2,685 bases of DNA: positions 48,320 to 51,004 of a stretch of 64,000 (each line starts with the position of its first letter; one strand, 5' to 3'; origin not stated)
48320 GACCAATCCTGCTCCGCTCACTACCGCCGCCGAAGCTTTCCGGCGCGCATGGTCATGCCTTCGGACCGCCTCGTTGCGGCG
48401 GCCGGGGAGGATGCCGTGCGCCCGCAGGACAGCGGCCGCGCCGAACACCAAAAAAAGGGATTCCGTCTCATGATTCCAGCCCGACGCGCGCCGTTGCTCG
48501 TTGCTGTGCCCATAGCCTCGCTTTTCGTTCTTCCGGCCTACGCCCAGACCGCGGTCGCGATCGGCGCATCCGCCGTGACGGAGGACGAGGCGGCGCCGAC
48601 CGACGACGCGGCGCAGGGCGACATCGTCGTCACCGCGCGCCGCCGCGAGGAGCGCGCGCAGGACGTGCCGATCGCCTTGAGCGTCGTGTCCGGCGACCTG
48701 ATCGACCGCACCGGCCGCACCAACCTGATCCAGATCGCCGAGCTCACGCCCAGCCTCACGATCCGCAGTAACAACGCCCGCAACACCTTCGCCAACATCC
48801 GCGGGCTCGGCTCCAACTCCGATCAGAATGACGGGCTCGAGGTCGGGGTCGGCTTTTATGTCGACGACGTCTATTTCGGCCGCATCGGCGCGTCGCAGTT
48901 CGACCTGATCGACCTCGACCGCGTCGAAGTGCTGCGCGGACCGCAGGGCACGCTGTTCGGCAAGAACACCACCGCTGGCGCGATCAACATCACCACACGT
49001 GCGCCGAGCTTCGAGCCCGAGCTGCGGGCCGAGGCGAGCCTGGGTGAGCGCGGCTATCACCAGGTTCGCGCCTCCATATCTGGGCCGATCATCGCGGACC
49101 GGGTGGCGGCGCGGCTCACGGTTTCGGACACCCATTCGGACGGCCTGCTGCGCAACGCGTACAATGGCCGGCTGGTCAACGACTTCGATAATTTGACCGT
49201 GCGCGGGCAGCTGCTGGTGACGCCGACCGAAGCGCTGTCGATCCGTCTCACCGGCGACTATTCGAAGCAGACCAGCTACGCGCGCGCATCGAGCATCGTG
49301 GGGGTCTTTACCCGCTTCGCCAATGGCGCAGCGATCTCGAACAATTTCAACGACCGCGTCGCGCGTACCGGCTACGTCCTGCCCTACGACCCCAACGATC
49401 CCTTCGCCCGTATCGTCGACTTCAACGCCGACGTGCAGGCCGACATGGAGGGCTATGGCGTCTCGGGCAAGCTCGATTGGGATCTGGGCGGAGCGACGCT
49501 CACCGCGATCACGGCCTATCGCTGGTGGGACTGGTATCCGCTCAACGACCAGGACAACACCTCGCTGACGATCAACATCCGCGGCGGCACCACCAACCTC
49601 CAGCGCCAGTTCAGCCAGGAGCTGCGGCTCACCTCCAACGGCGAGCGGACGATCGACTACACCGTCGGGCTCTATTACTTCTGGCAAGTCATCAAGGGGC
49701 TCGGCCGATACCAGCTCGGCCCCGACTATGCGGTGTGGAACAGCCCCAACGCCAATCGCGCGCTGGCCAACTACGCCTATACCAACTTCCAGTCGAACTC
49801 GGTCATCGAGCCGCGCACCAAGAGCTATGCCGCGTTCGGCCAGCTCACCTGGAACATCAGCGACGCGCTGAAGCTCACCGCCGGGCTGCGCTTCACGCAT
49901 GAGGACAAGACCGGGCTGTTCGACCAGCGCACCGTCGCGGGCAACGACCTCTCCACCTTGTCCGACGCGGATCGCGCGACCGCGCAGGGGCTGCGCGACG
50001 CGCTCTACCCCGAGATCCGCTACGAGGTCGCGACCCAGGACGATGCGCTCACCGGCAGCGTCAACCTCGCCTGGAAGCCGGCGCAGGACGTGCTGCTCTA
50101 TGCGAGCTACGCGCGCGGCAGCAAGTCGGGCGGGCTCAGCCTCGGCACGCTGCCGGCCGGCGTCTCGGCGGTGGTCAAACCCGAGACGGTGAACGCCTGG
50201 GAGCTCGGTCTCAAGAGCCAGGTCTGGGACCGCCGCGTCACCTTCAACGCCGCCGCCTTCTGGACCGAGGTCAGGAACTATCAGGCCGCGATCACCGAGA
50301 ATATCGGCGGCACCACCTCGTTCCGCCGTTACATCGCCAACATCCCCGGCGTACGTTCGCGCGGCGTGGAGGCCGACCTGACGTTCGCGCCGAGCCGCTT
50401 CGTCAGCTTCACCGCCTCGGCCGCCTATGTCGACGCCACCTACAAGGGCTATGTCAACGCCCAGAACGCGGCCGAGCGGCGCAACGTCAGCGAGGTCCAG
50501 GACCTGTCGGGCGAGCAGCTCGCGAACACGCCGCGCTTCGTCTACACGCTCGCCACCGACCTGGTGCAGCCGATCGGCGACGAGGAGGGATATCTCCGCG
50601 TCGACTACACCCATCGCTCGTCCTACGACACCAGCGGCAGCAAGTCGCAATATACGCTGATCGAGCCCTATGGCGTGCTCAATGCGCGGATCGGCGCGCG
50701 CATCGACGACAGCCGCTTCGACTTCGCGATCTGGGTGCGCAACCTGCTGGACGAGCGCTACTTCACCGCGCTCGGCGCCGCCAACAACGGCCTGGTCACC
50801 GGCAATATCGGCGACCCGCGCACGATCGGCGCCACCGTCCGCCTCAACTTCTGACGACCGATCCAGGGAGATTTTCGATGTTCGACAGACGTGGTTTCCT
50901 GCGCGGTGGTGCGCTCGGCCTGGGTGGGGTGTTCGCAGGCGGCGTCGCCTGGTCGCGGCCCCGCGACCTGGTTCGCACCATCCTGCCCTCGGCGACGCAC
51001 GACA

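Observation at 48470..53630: TBDR operon encoding two Tat-exported enzymes, including an apparently periplasmic enolase-superfamily member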

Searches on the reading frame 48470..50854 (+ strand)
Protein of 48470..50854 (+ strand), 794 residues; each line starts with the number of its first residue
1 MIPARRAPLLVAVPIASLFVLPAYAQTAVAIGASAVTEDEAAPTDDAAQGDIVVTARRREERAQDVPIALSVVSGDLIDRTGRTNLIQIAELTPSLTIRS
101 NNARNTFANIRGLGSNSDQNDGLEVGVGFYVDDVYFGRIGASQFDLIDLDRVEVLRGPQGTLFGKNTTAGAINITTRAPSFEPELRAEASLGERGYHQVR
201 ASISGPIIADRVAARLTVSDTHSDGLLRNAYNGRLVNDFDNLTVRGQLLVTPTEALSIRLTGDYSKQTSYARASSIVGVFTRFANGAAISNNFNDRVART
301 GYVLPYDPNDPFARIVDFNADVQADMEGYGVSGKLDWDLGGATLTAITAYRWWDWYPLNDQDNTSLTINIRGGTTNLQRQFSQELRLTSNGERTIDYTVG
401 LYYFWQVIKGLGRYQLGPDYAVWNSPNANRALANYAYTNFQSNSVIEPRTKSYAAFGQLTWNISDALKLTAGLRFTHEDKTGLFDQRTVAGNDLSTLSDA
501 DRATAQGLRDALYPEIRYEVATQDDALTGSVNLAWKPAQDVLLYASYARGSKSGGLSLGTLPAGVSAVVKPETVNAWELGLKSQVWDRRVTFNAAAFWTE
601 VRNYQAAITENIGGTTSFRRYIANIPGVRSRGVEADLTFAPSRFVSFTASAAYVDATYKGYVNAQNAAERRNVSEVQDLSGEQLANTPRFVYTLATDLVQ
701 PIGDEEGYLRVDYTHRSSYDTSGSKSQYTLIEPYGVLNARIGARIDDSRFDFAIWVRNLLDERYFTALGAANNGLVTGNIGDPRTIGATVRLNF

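Call 3: search_protein_families(library=pfam, proteins=[window:48470-50854:+])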
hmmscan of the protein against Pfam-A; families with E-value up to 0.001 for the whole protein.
window:48470-50854:+ (794 aa): 2 families
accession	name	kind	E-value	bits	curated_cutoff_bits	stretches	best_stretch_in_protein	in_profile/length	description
PF00593.30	TonB_dep_Rec_b-barrel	-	1.4e-38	134.4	27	1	307-759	39-436/436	TonB dependent receptor-like, beta-barrel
PF07715.20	Plug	-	2.7e-16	60.4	23.9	1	63-171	2-107/107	TonB-dependent Receptor Plug Domain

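Call 4: search_protein_families(library=ncbifam, proteins=[window:48470-50854:+])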
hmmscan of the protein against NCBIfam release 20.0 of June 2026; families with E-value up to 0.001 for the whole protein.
window:48470-50854:+ (794 aa): 25 families
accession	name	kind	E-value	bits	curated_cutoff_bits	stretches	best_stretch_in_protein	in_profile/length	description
TIGR01783.1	TonB-siderophor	subfamily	2.3e-46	158.7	223.5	2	522-794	403-649/649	TonB-dependent siderophore receptor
TIGR01785.1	TonB-hemin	subfamily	3.3e-29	101.8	316.85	2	439-794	352-677/677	TonB-dependent heme/hemoglobin receptor family protein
TIGR01786.1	TonB-hemlactrns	subfamily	1.3e-17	63.4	323.75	2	428-773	364-695/719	TonB-dependent hemoglobin/transferrin/lactoferrin family receptor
NF053590.1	TonB_dep_TOL0244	equivalog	3.7e-17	62.2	645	1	51-192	12-155/604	TOL_0244 family TonB-dependent receptor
NF041535.1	TonB_rec_PqqU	equivalog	1.2e-16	60.2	1200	2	54-205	3-158/676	TonB-dependent receptor PqqU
NF007349.0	PRK09840.1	equivalog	1.3e-16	59.8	686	2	29-224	21-221/760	catecholate siderophore receptor Fiu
TIGR01779.1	TonB-B12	equivalog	2.5e-16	59.4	599.7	1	23-227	9-203/614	TonB-dependent vitamin B12 receptor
NF010010.0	PRK13483.1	equivalog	8e-16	57.2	927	1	27-271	11-259/660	ligand-gated channel protein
NF049960.1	siderphRecptFauA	equivalog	8.2e-14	51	900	1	38-224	49-230/727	TonB-dependent alcaligin siderophore receptor FauA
NF007465.0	PRK10044.1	equivalog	1.1e-12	47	803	1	11-194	20-204/726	ferrichrome porin FhuA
NF047944.1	FoxamRcptFoxA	equivalog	3.5e-12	45.4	1300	1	6-225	6-212/697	ferrioxamine B receptor FoxA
NF007926.1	PRK10641.1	equivalog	5.6e-12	45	836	1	40-207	18-182/617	TonB-dependent vitamin B12 receptor BtuB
NF049945.1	TonB_dep_FCYXU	equivalog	8.5e-12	44.5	825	1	120-245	112-232/697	TonB-dependent receptor, FCYXU motif-type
TIGR04056.1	OMP_RagA_SusC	subfamily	4.7e-11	41.8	368.25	1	564-648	648-730/981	SusC/RagA family TonB-linked outer membrane protein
NF049947.1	TonB_dep_PCPU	exception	4e-10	38.5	800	1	142-232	130-222/685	TonB-dependent receptor, PCPU motif-type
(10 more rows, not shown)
